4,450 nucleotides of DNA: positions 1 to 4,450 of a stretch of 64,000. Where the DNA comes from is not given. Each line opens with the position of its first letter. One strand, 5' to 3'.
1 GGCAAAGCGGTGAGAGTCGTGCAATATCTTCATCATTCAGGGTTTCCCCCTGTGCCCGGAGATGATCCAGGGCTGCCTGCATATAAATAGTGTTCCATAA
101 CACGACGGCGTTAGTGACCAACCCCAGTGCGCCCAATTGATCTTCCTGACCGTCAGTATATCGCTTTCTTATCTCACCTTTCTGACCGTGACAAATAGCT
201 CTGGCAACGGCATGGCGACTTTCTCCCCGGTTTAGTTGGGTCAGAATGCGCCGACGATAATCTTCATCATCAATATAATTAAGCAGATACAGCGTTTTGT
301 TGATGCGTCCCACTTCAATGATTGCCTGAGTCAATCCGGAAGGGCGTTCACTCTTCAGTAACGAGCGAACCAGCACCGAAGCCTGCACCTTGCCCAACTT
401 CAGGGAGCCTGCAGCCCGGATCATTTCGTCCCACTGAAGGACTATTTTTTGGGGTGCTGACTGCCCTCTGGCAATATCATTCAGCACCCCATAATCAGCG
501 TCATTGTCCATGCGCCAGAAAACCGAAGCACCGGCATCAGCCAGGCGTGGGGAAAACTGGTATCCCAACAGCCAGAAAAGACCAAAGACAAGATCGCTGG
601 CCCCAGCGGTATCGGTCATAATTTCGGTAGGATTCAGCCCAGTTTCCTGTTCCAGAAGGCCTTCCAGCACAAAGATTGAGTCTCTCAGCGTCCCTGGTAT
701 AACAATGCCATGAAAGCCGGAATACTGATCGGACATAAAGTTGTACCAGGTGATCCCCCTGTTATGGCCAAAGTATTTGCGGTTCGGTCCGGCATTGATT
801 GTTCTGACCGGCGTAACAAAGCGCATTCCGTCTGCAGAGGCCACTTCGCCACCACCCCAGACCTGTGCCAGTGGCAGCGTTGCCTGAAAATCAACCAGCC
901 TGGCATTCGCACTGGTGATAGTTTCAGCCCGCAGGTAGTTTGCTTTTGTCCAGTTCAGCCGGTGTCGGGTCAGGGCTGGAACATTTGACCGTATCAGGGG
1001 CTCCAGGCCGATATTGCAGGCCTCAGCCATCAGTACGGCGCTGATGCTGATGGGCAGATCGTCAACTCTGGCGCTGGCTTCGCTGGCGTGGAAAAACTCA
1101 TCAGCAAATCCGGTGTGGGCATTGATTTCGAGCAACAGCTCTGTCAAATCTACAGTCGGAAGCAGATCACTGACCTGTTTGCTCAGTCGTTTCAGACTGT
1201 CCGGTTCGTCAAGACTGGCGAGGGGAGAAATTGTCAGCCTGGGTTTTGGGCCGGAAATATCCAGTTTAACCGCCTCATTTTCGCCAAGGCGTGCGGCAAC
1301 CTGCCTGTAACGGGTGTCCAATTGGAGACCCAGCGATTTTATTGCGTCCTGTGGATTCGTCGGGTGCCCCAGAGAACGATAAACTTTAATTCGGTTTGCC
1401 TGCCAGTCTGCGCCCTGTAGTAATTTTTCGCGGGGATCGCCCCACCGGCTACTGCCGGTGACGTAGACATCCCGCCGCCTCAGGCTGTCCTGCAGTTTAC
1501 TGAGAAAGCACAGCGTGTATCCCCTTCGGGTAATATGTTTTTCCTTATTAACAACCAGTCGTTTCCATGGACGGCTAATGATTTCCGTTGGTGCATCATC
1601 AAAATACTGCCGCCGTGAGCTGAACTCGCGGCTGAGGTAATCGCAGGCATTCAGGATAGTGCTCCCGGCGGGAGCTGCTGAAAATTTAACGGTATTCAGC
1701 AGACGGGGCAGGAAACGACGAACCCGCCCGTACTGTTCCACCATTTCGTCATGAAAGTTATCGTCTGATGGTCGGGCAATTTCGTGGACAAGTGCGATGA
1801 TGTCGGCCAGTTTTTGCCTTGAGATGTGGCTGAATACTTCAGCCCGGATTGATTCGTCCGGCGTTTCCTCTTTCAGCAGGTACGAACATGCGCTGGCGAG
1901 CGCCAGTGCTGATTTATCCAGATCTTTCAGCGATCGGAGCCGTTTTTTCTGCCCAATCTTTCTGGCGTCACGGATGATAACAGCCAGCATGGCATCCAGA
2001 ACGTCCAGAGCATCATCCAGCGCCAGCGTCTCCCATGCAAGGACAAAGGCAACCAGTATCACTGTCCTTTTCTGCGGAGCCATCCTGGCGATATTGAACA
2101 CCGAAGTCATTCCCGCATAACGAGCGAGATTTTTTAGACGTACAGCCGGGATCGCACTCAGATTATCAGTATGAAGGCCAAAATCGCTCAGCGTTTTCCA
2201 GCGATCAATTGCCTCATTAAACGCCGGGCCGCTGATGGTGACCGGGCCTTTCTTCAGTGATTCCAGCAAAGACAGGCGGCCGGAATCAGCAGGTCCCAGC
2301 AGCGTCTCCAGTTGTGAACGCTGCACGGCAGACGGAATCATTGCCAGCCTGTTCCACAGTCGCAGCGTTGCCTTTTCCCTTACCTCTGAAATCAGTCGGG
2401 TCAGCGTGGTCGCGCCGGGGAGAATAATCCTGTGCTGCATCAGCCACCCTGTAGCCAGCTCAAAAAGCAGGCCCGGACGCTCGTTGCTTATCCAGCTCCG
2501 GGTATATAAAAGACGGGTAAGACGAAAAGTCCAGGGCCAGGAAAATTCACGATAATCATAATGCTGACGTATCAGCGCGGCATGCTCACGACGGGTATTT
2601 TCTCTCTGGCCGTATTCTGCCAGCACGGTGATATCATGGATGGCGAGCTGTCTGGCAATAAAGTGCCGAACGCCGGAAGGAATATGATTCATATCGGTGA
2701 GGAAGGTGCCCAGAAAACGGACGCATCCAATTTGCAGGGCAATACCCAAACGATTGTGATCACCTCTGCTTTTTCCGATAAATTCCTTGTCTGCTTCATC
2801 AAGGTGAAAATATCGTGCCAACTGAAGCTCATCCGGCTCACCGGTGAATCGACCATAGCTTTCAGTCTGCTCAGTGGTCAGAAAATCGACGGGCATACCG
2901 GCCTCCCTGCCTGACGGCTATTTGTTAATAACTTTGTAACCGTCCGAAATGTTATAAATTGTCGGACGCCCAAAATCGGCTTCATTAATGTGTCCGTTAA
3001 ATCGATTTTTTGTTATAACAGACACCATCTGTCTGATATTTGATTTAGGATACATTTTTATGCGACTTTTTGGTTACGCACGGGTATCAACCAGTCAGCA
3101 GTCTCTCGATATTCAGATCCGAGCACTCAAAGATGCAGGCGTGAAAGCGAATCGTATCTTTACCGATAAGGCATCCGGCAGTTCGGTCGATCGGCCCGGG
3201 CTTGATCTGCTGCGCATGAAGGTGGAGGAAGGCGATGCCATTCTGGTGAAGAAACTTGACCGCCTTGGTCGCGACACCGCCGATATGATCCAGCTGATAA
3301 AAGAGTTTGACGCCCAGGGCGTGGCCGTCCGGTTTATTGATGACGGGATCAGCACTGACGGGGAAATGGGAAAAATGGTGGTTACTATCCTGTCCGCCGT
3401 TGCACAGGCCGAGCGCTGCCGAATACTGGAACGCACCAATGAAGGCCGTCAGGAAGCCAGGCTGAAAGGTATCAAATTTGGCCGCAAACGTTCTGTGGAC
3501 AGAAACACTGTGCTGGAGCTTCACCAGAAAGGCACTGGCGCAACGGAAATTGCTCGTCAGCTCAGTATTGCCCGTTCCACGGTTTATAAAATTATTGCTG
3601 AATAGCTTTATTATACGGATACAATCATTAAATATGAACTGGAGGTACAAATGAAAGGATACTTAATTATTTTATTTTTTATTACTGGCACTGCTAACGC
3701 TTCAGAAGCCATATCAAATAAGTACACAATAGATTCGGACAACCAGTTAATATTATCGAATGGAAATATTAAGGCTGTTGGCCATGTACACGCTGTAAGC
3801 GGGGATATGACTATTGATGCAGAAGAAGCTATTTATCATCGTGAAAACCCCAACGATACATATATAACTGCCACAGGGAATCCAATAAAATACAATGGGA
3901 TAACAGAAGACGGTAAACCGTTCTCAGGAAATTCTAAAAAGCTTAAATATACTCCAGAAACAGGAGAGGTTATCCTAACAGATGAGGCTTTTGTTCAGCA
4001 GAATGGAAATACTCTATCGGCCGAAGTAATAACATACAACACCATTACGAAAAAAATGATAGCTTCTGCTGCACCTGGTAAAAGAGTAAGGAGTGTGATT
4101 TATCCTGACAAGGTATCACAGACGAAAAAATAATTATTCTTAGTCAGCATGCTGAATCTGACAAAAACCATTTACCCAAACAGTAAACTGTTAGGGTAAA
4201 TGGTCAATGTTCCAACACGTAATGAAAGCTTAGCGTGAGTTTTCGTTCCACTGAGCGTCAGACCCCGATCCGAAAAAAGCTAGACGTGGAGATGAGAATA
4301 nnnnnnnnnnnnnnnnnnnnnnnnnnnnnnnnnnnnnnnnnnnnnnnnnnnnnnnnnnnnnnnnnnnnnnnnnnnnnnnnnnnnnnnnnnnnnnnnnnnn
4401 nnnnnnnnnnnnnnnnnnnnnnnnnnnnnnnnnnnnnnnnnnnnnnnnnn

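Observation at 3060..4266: Tn3-family transposon whose passenger is an LptA-like periplasmic protein instead of bla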

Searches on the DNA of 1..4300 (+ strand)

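Call 9: search_dna_similar(query=window:1-4300:+, collection=ecoli_genomes, mode=near, max_rows=15)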
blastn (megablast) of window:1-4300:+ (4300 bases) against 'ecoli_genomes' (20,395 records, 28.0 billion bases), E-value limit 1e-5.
Records with a match: 4361; places in all: 8710; records where one place covers at least 80% of the query: 558.
Genomes with a match: 3061 of 5426; with a place that covers at least 80% of the query: 514. Places per genome that has any: lowest 1, median 2, highest 36. On chromosomes: 1013 places; on plasmids: 7697.
Best place of each record, by identity: 95-99% 1046; 90-95% 1014; 80-90% 2022; 60-80% 279.
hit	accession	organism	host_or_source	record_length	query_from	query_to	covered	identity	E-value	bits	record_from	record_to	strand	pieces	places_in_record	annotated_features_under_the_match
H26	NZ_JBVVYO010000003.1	Escherichia coli strain PK-F-10122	Gallus gallus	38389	1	4266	85%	89.0%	0e+0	5956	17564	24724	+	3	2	Tn3-like element Tn3 family transposase (x2) | class A beta-lactamase TEM-176 | IS6-like element IS26 family transposase (x2) | recombinase family protein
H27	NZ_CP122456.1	Escherichia coli strain 82.0311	Human urine sample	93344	1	4283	85%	88.3%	0e+0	4373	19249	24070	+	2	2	Tn3-like element Tn3 family transposase | broad-spectrum class A beta-lactamase TEM-1 | recombinase family protein | IS4 family transposase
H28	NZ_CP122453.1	Escherichia coli strain 82.0312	Human urine sample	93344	1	4283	85%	88.3%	0e+0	4373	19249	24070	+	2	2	Tn3-like element Tn3 family transposase | broad-spectrum class A beta-lactamase TEM-1 | recombinase family protein | IS4 family transposase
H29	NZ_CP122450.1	Escherichia coli strain 85.0412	Human urine sample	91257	1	4283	85%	88.3%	0e+0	4373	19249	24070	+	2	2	Tn3-like element Tn3 family transposase | broad-spectrum class A beta-lactamase TEM-1 | recombinase family protein | IS4 family transposase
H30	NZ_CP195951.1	Escherichia coli strain E1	Raw wastewater influent sample from the ...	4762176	1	4283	85%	88.3%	0e+0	4373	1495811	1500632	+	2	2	Tn3-like element Tn3 family transposase | broad-spectrum class A beta-lactamase TEM-1 | recombinase family protein | IS4 family transposase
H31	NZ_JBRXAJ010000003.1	Escherichia coli strain MEI2BO-21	Soil surface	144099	1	4283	85%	88.3%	0e+0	4373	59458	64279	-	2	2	Tn3-like element Tn3 family transposase | broad-spectrum class A beta-lactamase TEM-1 | recombinase family protein | IS4 family transposase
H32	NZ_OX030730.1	Escherichia coli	Homo sapiens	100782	1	4271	85%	88.5%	0e+0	4407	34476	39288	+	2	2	Tn3-like element Tn3 family transposase | broad-spectrum class A beta-lactamase TEM-1 | recombinase family protein | aminoglycoside phosphotransferase family protein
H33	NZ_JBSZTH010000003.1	Escherichia coli strain Z1324SEC0014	Swine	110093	1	4271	85%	88.5%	0e+0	4397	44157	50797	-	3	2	Tn3-like element Tn3 family transposase | IS91 family transposase | DUF4158 domain-containing protein | broad-spectrum class A beta-lactamase TEM-1 | recombinase family protein | and 2 other names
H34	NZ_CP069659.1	Escherichia coli O89m:H10 strain MIN12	Homo sapiens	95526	1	4271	85%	88.4%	0e+0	4391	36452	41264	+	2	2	Tn3-like element Tn3 family transposase | broad-spectrum class A beta-lactamase TEM-1 | recombinase family protein | aminoglycoside phosphotransferase family protein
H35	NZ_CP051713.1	Escherichia coli strain SCU-123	Homo sapiens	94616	1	4271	85%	88.4%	0e+0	4385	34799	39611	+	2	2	Tn3-like element Tn3 family transposase | broad-spectrum class A beta-lactamase TEM-1 | recombinase family protein | aminoglycoside phosphotransferase family protein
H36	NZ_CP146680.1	Escherichia coli strain MS 200-1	Homo sapiens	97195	1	4271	85%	88.4%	0e+0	4385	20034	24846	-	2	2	Tn3-like element Tn3 family transposase | broad-spectrum class A beta-lactamase TEM-1 | recombinase family protein | aminoglycoside phosphotransferase family protein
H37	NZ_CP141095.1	Escherichia coli strain KE41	Homo sapiens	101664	1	4271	85%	88.4%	0e+0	4385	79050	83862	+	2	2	Tn3-like element Tn3 family transposase | broad-spectrum class A beta-lactamase TEM-1 | recombinase family protein | aminoglycoside phosphotransferase family protein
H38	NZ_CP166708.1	Escherichia coli strain CEA212U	Human biopsy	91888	1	4271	85%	88.4%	0e+0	4385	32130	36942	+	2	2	Tn3-like element Tn3 family transposase | broad-spectrum class A beta-lactamase TEM-1 | recombinase family protein | aminoglycoside phosphotransferase family protein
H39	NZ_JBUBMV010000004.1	Escherichia coli strain N62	Homo sapiens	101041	1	4271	85%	88.4%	0e+0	4385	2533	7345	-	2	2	Tn3-like element Tn3 family transposase | broad-spectrum class A beta-lactamase TEM-1 | recombinase family protein | aminoglycoside phosphotransferase family protein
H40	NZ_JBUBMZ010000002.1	Escherichia coli strain N68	Homo sapiens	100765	1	4271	85%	88.4%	0e+0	4385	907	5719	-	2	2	Tn3-like element Tn3 family transposase | broad-spectrum class A beta-lactamase TEM-1 | recombinase family protein | aminoglycoside phosphotransferase family protein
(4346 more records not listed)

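Call 47: get_annotated_region(hit=H27, flank=400)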
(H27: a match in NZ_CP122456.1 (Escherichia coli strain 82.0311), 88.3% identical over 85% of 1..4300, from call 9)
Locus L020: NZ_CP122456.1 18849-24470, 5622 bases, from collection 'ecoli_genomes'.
description: Escherichia coli strain 82.0311 plasmid p2, complete sequence
organism: Escherichia coli strain 82.0311 (NCBI taxid 562)
replicon: plasmid p2; assembly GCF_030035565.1
host: -; source: Human urine sample; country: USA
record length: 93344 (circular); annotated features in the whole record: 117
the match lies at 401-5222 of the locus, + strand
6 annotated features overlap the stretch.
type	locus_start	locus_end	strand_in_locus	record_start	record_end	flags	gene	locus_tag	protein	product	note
CDS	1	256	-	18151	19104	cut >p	-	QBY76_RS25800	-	IS4-like element ISVsa5 family transposase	incomplete; partial in the middle of a contig; missing N-terminus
CDS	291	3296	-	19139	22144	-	-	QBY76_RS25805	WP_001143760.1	Tn3-like element Tn3 family transposase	-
CDS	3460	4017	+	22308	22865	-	-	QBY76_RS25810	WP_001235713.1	recombinase family protein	-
CDS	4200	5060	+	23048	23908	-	-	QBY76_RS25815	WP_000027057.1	broad-spectrum class A beta-lactamase TEM-1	-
CDS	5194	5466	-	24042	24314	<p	-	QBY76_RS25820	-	IS4 family transposase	incomplete; partial in the middle of a contig; missing C-terminus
CDS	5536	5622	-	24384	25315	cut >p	-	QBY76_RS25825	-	IS3 family transposase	frameshifted; incomplete; partial in the middle of a contig; missing N-terminus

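Call 70: search_dna_similar(query=window:1-3605:+, collection=plasmids, mode=near, max_rows=30)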
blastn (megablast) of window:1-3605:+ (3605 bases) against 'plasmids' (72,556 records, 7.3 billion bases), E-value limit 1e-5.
The search stops at 5000 records and this limit was reached: more records match than are counted here, and every count below describes the 5000 best-scoring records only.
Records with a match: at least 5000; places in all: 7535; records where one place covers at least 80% of the query: 1937.
Best place of each record, by identity: 90-95% 459; 80-90% 4536; 60-80% 5.
By first word of the organism name: Klebsiella 2037; Escherichia 1683; Salmonella 436; Enterobacter 314; Citrobacter 154; Shigella 90; Serratia 38; Raoultella 32; Pseudomonas 32; Aeromonas 28; and 20 more.
By predicted mobility (MOB-suite, as given by PLSDB): conjugative 3435; mobilizable 922; non-mobilizable 643.
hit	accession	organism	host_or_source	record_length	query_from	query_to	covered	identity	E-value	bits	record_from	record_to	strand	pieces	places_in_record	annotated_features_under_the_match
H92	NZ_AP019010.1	Serratia marcescens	-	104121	1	3593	100%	93.6%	0e+0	5367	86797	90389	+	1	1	Tn3 family transposase | recombinase family protein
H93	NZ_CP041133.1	Serratia marcescens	Homo sapiens,blood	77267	1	3605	100%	92.6%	0e+0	5179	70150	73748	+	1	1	recombinase family protein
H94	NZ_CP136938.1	Enterobacter sp. JJBC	-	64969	2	3605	100%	91.4%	0e+0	4942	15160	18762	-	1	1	recombinase family protein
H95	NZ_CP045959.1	Salmonella enterica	Homo sapiens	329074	1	3593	100%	90.8%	0e+0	4800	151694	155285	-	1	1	none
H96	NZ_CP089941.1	Erwinia tracheiphila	Cucurbita pepo ssp. texana,cell ...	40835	1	3592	100%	90.8%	0e+0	4795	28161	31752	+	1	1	Tn3 family transposase | recombinase family protein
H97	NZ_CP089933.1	Erwinia tracheiphila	Cucurbita moschata,cell ...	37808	1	3592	100%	90.8%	0e+0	4795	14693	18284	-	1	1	Tn3 family transposase | recombinase family protein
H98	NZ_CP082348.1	Pantoea dispersa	water,drinking water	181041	1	3469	96%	93.4%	0e+0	5138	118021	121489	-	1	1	Tn3 family transposase | recombinase family protein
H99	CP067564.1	Klebsiella pneumoniae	Homo sapiens,respiratory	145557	1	3457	96%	92.5%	0e+0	4950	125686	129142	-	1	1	Tn3 family transposase | recombinase family protein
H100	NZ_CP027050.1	Klebsiella pneumoniae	Homo sapiens,stool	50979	1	3597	100%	88.4%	0e+0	4338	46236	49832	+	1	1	Tn3-like element Tn3 family transposase | recombinase family protein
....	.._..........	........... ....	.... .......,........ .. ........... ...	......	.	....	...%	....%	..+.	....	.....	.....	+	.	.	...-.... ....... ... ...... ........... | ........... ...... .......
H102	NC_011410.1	Salmonella enterica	Oryctolagus cuniculus (rabbit)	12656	1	3597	100%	88.4%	0e+0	4327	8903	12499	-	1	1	Tn3-like element Tn3 family transposase | recombinase family protein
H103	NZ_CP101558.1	Klebsiella pneumoniae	Homo sapiens,urine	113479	1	3597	100%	88.4%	0e+0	4327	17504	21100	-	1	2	Tn3-like element Tn3 family transposase | recombinase family protein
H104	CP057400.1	Escherichia coli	culture,Pooled pig faecal samples ...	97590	1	3597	100%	88.4%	0e+0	4327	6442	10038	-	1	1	Tn3-like element Tn3 family transposase | recombinase family protein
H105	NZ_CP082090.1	Escherichia coli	Homo sapiens,blood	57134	1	3597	100%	88.4%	0e+0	4327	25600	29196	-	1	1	Tn3-like element Tn3 family transposase | recombinase family protein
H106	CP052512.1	Klebsiella pneumoniae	-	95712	1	3597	100%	88.4%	0e+0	4322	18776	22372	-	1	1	none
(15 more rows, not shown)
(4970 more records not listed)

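Call 71: get_annotated_region(hit=H92, flank=3000)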
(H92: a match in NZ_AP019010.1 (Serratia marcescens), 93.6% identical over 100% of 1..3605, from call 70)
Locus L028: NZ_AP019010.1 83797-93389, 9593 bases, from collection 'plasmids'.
description: Serratia marcescens strain AS-1 plasmid pSERAS01, complete sequence
organism: Serratia marcescens (NCBI taxid 615)
taxonomy: Bacteria; Pseudomonadota; Gammaproteobacteria; Enterobacterales; Yersiniaceae; Serratia; Serratia marcescens
host: -; source: -; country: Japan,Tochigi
typing (MOB-suite, as given by PLSDB): conjugative; replicon IncI1; relaxase MOBF; mating-pair formation MPF_F
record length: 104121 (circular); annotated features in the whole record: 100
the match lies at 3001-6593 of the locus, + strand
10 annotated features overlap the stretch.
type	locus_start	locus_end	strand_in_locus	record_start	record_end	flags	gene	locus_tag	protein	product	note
CDS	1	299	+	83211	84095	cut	-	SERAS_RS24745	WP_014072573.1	restriction endonuclease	GO:0009307 - DNA restriction-modification system [Evidence IEA]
CDS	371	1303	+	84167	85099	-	-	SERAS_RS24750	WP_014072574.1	Rpn family recombination-promoting nuclease/putative transposase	-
CDS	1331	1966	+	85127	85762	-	-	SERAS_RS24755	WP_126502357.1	DUF2913 family protein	-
CDS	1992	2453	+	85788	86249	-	-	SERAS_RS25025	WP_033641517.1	STM2901 family protein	-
CDS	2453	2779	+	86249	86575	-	-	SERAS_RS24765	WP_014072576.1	DUF1493 family protein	-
CDS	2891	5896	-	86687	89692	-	-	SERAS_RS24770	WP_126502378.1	Tn3 family transposase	-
CDS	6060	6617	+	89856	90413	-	-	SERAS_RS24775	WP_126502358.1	recombinase family protein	GO:0006310 - DNA recombination [Evidence IEA]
CDS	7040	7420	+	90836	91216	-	-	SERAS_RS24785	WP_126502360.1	hypothetical protein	-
CDS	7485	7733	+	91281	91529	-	-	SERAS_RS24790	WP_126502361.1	hypothetical protein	-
CDS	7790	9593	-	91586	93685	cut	-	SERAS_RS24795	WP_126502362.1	peptidase domain-containing ABC transporter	-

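Call 72: get_annotated_region(hit=H96, flank=3000)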
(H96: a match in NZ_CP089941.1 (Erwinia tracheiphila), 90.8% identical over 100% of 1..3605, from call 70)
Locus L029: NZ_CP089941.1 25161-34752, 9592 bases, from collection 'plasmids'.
description: Erwinia tracheiphila strain BuffGH plasmid pETR004-c, complete sequence
organism: Erwinia tracheiphila (NCBI taxid 65700)
taxonomy: Bacteria; Pseudomonadota; Gammaproteobacteria; Enterobacterales; Erwiniaceae; Erwinia; Erwinia tracheiphila
host: -; source: Cucurbita pepo ssp. texana,cell culture,Infected wild plant; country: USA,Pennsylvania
typing (MOB-suite, as given by PLSDB): mobilizable; replicon IncFII,rep_cluster_2203; relaxase MOBF
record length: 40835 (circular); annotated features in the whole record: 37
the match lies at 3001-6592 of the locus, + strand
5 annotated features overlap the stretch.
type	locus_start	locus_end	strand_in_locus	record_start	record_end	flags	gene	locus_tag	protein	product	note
CDS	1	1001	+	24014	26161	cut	traD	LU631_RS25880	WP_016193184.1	type IV conjugative transfer system coupling protein TraD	-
CDS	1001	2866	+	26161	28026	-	mobF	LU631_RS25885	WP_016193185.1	MobF family relaxase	-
CDS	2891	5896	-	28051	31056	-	-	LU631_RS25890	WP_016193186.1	Tn3 family transposase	-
CDS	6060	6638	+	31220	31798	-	-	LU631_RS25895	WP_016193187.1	recombinase family protein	GO:0006310 - DNA recombination [Evidence IEA]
CDS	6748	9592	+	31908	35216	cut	-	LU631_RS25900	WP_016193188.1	autotransporter outer membrane beta-barrel domain-containing protein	-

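Call 73: get_annotated_region(hit=H94, flank=3000)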
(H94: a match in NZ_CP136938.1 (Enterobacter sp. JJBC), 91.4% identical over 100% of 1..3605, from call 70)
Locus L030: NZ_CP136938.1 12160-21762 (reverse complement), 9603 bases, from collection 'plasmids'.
description: Enterobacter sp. JJBC plasmid unnamed3, complete sequence
organism: Enterobacter sp. JJBC (NCBI taxid 3080020)
taxonomy: Bacteria; Pseudomonadota; Gammaproteobacteria; Enterobacterales; Enterobacteriaceae; Enterobacter; Enterobacter sp. JJBC
host: -; source: -; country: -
typing (MOB-suite, as given by PLSDB): non-mobilizable; replicon IncFIB; mating-pair formation MPF_F
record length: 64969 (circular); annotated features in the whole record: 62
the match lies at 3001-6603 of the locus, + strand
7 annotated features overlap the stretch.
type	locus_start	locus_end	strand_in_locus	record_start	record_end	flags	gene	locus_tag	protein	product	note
CDS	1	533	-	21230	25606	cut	-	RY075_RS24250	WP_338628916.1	autotransporter outer membrane beta-barrel domain-containing protein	GO:0046819 - protein secretion by the type V secretion system [Evidence IEA]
CDS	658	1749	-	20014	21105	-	-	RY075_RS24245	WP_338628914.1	HD domain-containing phosphohydrolase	-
CDS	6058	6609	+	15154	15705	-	-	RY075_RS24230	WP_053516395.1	recombinase family protein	GO:0006310 - DNA recombination [Evidence IEA]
CDS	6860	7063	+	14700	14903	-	-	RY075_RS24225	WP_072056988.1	microcin B17 family TOMM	-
CDS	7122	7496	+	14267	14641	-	-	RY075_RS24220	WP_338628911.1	hypothetical protein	-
CDS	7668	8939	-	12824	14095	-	-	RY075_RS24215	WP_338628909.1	hypothetical protein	-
CDS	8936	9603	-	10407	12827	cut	-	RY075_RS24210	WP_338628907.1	TcfC E-set like domain-containing protein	-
